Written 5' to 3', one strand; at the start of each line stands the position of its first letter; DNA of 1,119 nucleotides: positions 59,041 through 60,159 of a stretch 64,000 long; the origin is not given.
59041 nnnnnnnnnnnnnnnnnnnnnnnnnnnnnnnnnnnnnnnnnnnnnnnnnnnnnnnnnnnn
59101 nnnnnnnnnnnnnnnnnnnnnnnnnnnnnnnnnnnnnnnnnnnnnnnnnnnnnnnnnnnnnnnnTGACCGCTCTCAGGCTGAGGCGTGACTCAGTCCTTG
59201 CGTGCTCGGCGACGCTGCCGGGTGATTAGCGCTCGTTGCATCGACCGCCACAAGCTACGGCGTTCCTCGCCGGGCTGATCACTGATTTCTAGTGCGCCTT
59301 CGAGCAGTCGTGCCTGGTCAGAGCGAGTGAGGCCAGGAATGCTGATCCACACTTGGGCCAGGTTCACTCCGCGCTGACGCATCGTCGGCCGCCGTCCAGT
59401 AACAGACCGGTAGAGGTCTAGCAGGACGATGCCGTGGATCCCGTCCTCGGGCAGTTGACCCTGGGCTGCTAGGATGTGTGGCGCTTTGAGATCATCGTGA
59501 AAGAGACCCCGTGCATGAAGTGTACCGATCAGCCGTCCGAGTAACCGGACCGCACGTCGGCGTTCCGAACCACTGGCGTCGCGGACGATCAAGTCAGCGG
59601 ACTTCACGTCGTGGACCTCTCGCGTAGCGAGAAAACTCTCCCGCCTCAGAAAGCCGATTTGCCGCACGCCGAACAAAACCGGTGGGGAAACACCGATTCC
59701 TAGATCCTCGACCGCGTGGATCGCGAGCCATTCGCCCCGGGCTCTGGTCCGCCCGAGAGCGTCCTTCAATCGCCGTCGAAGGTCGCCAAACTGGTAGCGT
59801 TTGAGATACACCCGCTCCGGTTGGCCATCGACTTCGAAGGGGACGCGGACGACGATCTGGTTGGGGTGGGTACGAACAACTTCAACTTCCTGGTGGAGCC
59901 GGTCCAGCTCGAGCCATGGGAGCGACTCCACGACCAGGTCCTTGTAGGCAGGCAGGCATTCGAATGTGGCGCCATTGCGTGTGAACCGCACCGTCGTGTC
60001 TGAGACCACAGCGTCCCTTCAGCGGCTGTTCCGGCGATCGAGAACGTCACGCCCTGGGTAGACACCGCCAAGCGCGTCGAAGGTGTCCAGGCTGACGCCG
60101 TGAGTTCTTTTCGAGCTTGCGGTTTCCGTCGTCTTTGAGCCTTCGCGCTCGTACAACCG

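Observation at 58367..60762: Kdo-kinase-family gene flanked by two SAM methyltransferases: candidate LPS inner-core modification cassette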

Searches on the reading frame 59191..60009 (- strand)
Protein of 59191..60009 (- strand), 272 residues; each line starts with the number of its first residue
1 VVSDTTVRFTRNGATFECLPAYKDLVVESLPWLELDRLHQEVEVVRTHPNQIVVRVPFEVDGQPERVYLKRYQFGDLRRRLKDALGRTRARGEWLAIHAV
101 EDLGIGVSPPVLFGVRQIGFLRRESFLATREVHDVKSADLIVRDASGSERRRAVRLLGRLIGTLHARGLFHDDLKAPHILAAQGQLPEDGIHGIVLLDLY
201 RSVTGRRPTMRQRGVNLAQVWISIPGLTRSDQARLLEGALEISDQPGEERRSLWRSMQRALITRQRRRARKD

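Call 3: search_protein_families(library=pfam, proteins=[window:59191-60009:-], max_evalue=0.01)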
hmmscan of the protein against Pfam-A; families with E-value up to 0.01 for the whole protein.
window:59191-60009:- (272 aa): 1 family
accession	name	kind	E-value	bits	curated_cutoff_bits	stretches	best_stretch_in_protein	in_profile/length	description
PF06293.20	Kdo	-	1.4e-21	77.3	21.3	1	66-237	34-205/207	Lipopolysaccharide kinase (Kdo/WaaP) family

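Call 4: search_protein_families(library=ncbifam, proteins=[window:59191-60009:-], max_evalue=0.01)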
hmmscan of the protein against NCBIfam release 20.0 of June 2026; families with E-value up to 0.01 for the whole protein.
window:59191-60009:- (272 aa): 5 families
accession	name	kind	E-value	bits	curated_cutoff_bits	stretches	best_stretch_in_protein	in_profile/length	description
NF011703.0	PRK15123.1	equivalog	2.3e-16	59.5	170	1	90-260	75-253/268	lipopolysaccharide core heptose(I) kinase RfaP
NF002475.0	PRK01723.1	equivalog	1.5e-07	30.7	142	1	84-219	82-206/241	3-deoxy-D-manno-octulosonic acid kinase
TIGR03724.2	arch_bud32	equivalog_domain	0.00019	21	125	1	78-182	28-119/193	KEOPS complex kinase/ATPase Bud32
NF007174.0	PRK09605.1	equivalog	0.0008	18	447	1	70-183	363-462/535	bifunctional N(6)-L-threonylcarbamoyladenine synthase/serine/threonine protein kinase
NF011462.0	PRK14879.1-3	equivalog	0.0077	16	174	0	127-184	56-118/192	Kae1-associated kinase Bud32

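Call 9: find_homologous_proteins(query=window:59191-60009:-, max_evalue=0.00001)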
Query window:59191-60009:- (272 aa): 8 proteins with E <= 0.00001 among 5866 candidates.
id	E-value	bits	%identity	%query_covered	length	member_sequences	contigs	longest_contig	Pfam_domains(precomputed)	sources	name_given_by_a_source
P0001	1.5e-166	570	94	100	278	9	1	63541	PF06293.21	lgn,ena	-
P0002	1.9e-157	540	89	97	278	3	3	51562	PF06293.21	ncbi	-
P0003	4.0e-152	523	86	100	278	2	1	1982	PF06293.21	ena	-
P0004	1.2e-141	489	83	92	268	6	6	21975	PF06293.21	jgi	jgi:tRNA A-37 threonylcarbamoyl transferase component Bud32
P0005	1.8e-140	485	83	92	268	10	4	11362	PF06293.21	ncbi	-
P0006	8.2e-85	302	52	88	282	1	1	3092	PF06293.21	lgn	-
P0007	4.2e-84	300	52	96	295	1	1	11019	PF06293.21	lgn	-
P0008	1.9e-21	95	55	31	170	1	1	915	PF06293.21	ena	-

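Call 10: find_encoding_contigs(protein=P0007, flank=6000, max_places=3)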
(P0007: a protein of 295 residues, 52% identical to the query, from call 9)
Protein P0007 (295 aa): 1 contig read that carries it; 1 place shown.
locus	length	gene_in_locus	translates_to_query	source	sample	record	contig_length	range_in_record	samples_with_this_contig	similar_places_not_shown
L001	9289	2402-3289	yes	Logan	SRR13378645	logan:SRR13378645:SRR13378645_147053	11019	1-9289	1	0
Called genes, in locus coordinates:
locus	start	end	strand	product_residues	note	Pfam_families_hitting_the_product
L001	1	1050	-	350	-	?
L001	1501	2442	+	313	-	PF13649:Methyltransf_25 (weak), PF08242:Methyltransf_12 (weak)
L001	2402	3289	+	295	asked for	PF06293:Kdo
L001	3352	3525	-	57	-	PF07043:DUF1328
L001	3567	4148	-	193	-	PF13505:OMP_b-brl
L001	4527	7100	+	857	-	PF14814:UB2H, PF00912:Transgly, PF00905:Transpeptidase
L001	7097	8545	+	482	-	PF01435:Peptidase_M48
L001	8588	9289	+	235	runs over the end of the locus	PF13441:Gly-zipper_YMGG, PF13488:Gly-zipper_Omp (weak), PF00691:OmpA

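Call 11: find_encoding_contigs(protein=P0004, flank=6000, max_places=3)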
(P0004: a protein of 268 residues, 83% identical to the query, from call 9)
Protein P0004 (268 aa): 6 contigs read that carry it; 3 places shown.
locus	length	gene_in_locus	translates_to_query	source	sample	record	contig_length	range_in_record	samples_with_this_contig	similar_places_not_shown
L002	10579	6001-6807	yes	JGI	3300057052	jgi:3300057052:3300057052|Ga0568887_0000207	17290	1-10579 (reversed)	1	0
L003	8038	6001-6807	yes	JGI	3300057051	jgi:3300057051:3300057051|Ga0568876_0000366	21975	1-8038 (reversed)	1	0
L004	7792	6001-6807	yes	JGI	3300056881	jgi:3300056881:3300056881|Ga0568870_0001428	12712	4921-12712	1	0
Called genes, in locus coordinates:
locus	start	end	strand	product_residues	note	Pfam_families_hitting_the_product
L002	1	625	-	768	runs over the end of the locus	PF08267:Meth_synt_1, PF01717:Meth_synt_2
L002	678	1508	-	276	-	PF03239:FTR1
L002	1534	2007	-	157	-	PF07719:TPR_2 (faint), PF13428:TPR_14 (faint), PF13432:TPR_16 (faint), PF14559:TPR_19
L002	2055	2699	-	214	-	PF00912:Transgly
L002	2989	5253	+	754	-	PF08309:LVIVD (faint)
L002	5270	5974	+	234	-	PF13847:Methyltransf_31 (weak), PF08241:Methyltransf_11 (weak), PF08242:Methyltransf_12 (weak), PF13649:Methyltransf_25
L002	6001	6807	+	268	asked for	PF06293:Kdo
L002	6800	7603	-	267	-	PF08241:Methyltransf_11, PF13649:Methyltransf_25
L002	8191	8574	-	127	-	-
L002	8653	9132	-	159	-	-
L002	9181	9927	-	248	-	-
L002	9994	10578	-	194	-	?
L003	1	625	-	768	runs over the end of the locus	PF08267:Meth_synt_1, PF01717:Meth_synt_2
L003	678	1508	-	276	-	PF03239:FTR1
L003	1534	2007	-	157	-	PF07719:TPR_2 (faint), PF13428:TPR_14 (faint), PF13432:TPR_16 (faint), PF14559:TPR_19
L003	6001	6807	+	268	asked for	PF06293:Kdo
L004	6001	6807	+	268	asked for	PF06293:Kdo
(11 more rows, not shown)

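Call 15: find_encoding_contigs(protein=P0001, flank=6000, max_places=2)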
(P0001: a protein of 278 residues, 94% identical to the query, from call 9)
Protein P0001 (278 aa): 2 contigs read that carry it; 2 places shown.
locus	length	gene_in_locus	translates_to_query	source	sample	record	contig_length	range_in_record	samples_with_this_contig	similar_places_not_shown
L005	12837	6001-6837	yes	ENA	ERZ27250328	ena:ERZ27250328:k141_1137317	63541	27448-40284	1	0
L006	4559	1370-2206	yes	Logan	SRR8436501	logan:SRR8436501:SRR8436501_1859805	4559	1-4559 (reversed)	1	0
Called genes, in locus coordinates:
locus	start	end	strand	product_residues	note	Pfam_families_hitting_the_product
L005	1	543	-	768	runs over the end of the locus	PF08267:Meth_synt_1, PF01717:Meth_synt_2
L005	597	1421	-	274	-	PF03239:FTR1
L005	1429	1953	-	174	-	PF07719:TPR_2 (faint), PF13428:TPR_14 (faint), PF13432:TPR_16 (faint), PF14559:TPR_19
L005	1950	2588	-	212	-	PF00912:Transgly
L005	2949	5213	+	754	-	PF08309:LVIVD (faint)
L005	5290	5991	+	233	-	PF13847:Methyltransf_31 (weak), PF08241:Methyltransf_11 (weak), PF08242:Methyltransf_12, PF13649:Methyltransf_25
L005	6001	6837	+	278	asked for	PF06293:Kdo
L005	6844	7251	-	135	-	PF08241:Methyltransf_11 (weak)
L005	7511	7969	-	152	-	PF14522:Cytochrome_C7 (faint)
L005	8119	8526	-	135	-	-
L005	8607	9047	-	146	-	PF00127:Copper-bind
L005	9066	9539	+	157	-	PF09990:DUF2231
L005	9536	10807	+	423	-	PF00070:Pyr_redox (faint), PF07992:Pyr_redox_2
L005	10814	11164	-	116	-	-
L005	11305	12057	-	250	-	-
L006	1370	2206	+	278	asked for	PF06293:Kdo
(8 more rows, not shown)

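Call 16: find_encoding_contigs(protein=P0002, flank=6000, max_places=3)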
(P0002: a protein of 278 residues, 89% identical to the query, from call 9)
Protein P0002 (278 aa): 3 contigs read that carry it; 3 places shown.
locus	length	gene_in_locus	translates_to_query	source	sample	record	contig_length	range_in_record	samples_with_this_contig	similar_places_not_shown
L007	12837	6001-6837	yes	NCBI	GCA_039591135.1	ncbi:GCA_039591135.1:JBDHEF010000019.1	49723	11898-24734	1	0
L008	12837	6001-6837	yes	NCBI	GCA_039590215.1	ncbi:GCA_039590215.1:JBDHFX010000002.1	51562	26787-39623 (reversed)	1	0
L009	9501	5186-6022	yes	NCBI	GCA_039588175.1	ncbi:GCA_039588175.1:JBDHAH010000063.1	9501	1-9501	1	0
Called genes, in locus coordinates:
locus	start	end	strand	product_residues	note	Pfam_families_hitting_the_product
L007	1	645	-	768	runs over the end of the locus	PF08267:Meth_synt_1, PF01717:Meth_synt_2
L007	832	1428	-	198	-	PF03239:FTR1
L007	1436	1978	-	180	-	PF07719:TPR_2 (faint), PF13428:TPR_14 (faint), PF13432:TPR_16 (faint), PF14559:TPR_19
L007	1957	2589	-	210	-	PF00912:Transgly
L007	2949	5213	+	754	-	PF08309:LVIVD (faint)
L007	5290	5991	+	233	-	PF13847:Methyltransf_31 (weak), PF08241:Methyltransf_11 (weak), PF08242:Methyltransf_12, PF13649:Methyltransf_25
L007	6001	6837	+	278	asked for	PF06293:Kdo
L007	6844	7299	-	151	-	PF08241:Methyltransf_11, PF13649:Methyltransf_25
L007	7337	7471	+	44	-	-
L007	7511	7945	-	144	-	PF14522:Cytochrome_C7 (faint), PF09699:Paired_CXXCH_1 (faint)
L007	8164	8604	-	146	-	PF00127:Copper-bind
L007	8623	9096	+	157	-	PF09990:DUF2231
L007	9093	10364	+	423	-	PF00070:Pyr_redox (faint), PF07992:Pyr_redox_2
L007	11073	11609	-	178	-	-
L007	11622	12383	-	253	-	-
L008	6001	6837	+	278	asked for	PF06293:Kdo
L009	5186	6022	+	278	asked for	PF06293:Kdo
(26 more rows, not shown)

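Call 17: find_encoding_contigs(protein=P0005, flank=6000, max_places=3)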
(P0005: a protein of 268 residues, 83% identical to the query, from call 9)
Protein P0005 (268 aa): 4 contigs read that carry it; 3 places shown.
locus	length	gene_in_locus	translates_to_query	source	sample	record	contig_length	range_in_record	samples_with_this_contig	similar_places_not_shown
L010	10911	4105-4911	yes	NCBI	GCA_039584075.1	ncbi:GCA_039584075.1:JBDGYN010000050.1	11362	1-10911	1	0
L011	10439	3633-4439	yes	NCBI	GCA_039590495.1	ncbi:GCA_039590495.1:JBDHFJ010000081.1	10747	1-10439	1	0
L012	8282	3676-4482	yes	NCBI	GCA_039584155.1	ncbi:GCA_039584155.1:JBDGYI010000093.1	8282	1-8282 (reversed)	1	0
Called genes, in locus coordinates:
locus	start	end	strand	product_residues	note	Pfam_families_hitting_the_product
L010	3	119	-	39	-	?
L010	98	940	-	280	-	PF00912:Transgly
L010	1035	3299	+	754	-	PF08309:LVIVD (faint)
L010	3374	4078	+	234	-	PF13847:Methyltransf_31 (weak), PF08241:Methyltransf_11 (weak), PF08242:Methyltransf_12 (weak), PF13649:Methyltransf_25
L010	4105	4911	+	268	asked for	PF06293:Kdo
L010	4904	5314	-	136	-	PF08241:Methyltransf_11 (weak), PF13649:Methyltransf_25 (faint)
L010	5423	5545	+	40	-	-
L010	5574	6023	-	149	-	PF14522:Cytochrome_C7 (faint)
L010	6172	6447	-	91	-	-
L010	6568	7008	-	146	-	PF00127:Copper-bind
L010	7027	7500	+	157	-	PF09990:DUF2231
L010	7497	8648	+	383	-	PF07992:Pyr_redox_2, PF00070:Pyr_redox (weak)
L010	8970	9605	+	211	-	-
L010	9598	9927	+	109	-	PF13601:HTH_34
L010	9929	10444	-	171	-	-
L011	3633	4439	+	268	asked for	PF06293:Kdo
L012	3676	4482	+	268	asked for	PF06293:Kdo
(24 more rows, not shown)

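Call 18: search_protein_representatives(protein=window:59191-60009:-)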
Query: 272 residues. Proteins with E-value up to 0.001 (for the whole library): 1746; up to 1e-10: 275; up to 1e-30: 3. The best 150 are listed.
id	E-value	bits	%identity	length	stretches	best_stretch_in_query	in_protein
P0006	2.6e-85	302.2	53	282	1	4-271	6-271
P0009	1.1e-54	201.8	43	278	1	3-268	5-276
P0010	4.8e-31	124.4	45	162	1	115-271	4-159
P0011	4.0e-30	121.3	29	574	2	62-246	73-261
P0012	3.5e-26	108.4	29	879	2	60-234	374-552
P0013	1.0e-25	106.9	34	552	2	40-267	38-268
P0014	1.3e-25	106.6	30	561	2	6-236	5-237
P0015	4.8e-25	104.7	31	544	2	4-270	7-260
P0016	1.3e-24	103.2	29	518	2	22-238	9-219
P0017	3.3e-23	98.7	34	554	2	75-249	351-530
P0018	3.6e-23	98.6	26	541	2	33-270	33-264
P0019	1.7e-22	96.3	29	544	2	54-227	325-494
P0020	2.4e-22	95.9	34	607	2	72-267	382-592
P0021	4.0e-22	95.1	28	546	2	11-259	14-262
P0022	4.9e-22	94.8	28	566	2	62-269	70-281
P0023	9.0e-22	94.0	27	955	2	43-257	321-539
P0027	1.7e-20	89.8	31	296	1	17-256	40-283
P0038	5.7e-19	84.8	32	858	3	86-226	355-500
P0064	1.3e-16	77.1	28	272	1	14-237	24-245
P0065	1.5e-16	76.8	29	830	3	41-226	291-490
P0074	3.5e-16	75.6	29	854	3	58-256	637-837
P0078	6.8e-16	74.7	35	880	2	43-219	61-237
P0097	6.3e-15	71.5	31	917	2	56-267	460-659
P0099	6.7e-15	71.4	32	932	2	40-246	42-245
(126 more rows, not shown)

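Call 19: search_solved_structures(query=window:59191-60009:-, max_evalue=1, show_alignments=2)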
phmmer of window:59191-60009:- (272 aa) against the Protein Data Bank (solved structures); distinct sequences matched with E-value up to 1: 10.
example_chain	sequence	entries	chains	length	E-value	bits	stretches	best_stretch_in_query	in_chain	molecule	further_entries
6dfl_A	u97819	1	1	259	3.7e-11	46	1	58-237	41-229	Lipopolysaccharide core heptose(I) kinase RfaP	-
9x4g_B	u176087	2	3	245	0.0056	19.2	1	70-242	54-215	non-specific serine/threonine protein kinase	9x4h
1ser_A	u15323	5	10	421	0.41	13.1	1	34-97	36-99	PROTEIN (SERYL-TRNA SYNTHETASE (E.C.6.1.1.11)) | SERYL-tRNA SYNTHETASE | Serine--tRNA ligase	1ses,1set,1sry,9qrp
8wf4_A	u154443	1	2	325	0.63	12.5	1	124-181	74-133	Ribosomal protein S6 kinase alpha-1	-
2wnt_A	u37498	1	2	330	0.66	12.4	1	124-181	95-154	RIBOSOMAL PROTEIN S6 KINASE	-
4nif_A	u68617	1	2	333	0.66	12.4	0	124-181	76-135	Ribosomal protein S6 kinase alpha-1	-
3rny_A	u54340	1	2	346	0.7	12.3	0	124-181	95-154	Ribosomal protein S6 kinase alpha-1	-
5kkr_B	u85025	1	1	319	0.81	12.1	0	140-186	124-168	Kinase suppressor of Ras 2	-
2y4i_B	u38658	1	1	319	0.81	12.1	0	140-186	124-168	KINASE SUPPRESSOR OF RAS 2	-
7juq_B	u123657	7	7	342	0.91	11.9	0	141-186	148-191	Kinase suppressor of Ras 2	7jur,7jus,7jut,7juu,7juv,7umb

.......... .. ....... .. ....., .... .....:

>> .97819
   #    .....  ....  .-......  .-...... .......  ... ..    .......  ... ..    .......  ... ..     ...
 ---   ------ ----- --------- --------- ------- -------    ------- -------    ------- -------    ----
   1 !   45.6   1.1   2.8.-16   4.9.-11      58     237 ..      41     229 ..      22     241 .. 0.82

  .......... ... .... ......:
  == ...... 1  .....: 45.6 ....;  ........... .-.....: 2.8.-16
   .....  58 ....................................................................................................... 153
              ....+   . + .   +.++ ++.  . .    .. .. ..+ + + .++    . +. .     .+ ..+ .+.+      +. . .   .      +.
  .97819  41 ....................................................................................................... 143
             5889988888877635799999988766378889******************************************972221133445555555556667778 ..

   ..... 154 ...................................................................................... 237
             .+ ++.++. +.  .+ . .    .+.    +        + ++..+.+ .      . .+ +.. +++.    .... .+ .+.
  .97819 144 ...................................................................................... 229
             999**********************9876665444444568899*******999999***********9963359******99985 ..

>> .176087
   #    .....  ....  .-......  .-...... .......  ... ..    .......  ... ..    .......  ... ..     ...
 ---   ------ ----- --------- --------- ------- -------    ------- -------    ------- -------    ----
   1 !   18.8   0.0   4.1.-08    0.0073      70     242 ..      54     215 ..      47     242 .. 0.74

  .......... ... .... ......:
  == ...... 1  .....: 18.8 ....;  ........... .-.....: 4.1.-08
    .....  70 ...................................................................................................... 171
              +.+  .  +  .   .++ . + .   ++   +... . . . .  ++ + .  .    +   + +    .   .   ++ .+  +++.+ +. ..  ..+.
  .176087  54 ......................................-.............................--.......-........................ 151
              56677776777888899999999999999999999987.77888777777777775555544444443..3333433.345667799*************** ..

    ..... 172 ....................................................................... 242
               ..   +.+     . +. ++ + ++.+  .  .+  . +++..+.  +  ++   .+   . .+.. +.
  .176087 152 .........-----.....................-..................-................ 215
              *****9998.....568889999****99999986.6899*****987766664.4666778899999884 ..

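Call 31: find_encoding_contigs(protein=P0006, flank=4000, max_places=2)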
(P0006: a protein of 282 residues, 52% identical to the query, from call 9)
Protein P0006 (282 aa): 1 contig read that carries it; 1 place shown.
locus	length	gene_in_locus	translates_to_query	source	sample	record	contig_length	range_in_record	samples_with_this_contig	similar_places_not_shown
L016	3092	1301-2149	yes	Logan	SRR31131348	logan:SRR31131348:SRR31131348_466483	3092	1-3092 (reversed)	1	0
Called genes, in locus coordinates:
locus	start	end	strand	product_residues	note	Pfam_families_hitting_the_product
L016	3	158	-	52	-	?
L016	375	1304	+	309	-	-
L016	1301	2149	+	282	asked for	PF06293:Kdo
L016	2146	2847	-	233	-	PF08241:Methyltransf_11, PF13649:Methyltransf_25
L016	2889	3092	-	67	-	?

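Call 37: search_solved_structures(query=A4, max_evalue=1)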
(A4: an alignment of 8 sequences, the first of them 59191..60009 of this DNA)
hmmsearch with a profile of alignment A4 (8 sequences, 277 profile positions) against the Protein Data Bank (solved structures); distinct sequences matched with E-value up to 1: 63 (the best 60 are shown).
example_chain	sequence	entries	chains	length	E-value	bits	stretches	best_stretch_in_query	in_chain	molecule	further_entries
6dfl_A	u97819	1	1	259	4.9e-10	42.1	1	58-237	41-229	Lipopolysaccharide core heptose(I) kinase RfaP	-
8wf4_A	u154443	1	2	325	0.00058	22.2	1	123-181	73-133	Ribosomal protein S6 kinase alpha-1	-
2wnt_A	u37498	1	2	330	0.00059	22.1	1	123-181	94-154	RIBOSOMAL PROTEIN S6 KINASE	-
4nif_A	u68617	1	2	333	0.0006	22.1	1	123-181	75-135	Ribosomal protein S6 kinase alpha-1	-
3rny_A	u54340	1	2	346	0.00064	22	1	123-181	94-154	Ribosomal protein S6 kinase alpha-1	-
4d28_A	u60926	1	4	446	0.0087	18.3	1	113-186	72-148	CBL-INTERACTING SERINE/THREONINE-PROTEIN KINASE 24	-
8xey_A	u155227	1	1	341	0.0098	18.1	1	125-181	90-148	Ribosomal protein S6 kinase alpha-3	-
2qr7_A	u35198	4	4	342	0.0098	18.1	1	125-181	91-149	Ribosomal protein S6 kinase alpha-3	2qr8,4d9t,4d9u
4jg6_A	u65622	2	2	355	0.01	18.1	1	125-181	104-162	Ribosomal protein S6 kinase alpha-3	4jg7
5o1s_A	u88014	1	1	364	0.011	18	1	125-181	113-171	Ribosomal protein S6 kinase alpha-3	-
8r4o_A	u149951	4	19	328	0.029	16.6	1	107-182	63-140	Serine/threonine-protein kinase SIK3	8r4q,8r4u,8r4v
8k20_B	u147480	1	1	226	0.036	16.3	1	85-208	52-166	non-specific serine/threonine protein kinase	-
7sza_A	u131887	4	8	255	0.053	15.7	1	70-182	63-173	EKC/KEOPS complex subunit TP53RK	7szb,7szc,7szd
9x4g_B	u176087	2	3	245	0.057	15.6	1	79-186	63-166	non-specific serine/threonine protein kinase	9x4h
9fl9_B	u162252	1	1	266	0.059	15.6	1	70-182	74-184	EKC/KEOPS complex subunit TP53RK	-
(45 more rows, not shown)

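Call 48: predict_structure(alignment_id=A4)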
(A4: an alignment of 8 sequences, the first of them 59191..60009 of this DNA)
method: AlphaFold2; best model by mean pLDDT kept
length: 272 residues; sequences in the alignment: 8
mean_pLDDT: 88.5   pTM: 0.83
mean pLDDT of the five models: 88.5, 70.6, 65.0, 50.6, 48.9
residues with pLDDT >= 90: 166; 70-90: 85; 50-70: 17; < 50: 4
segments of 3 or more residues with pLDDT < 50: 1-3
pLDDT, mean of each block of 10 residues (from residue 1): 75 92 92 92 88 93 93 68 63 88 88 84 86 92 94 96 93 92 88 89 90 96 93 96 88 95 87 69
secondary structure, 60 per line:
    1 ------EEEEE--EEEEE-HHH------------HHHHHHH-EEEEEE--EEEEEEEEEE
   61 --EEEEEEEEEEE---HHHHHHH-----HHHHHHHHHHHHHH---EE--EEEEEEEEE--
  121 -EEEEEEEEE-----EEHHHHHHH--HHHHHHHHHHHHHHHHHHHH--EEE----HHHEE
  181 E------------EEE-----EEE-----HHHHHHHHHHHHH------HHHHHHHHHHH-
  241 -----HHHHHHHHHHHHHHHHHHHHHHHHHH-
elements in order: E7-11 E14-18 H35-41 E43-48 E51-60 E63-73 H77-83 H89-102 E110-118 E122-130 H138-144 H147-166 E169-171 E179-181 E194-196 E202-204 H210-222 H229-239 H246-271
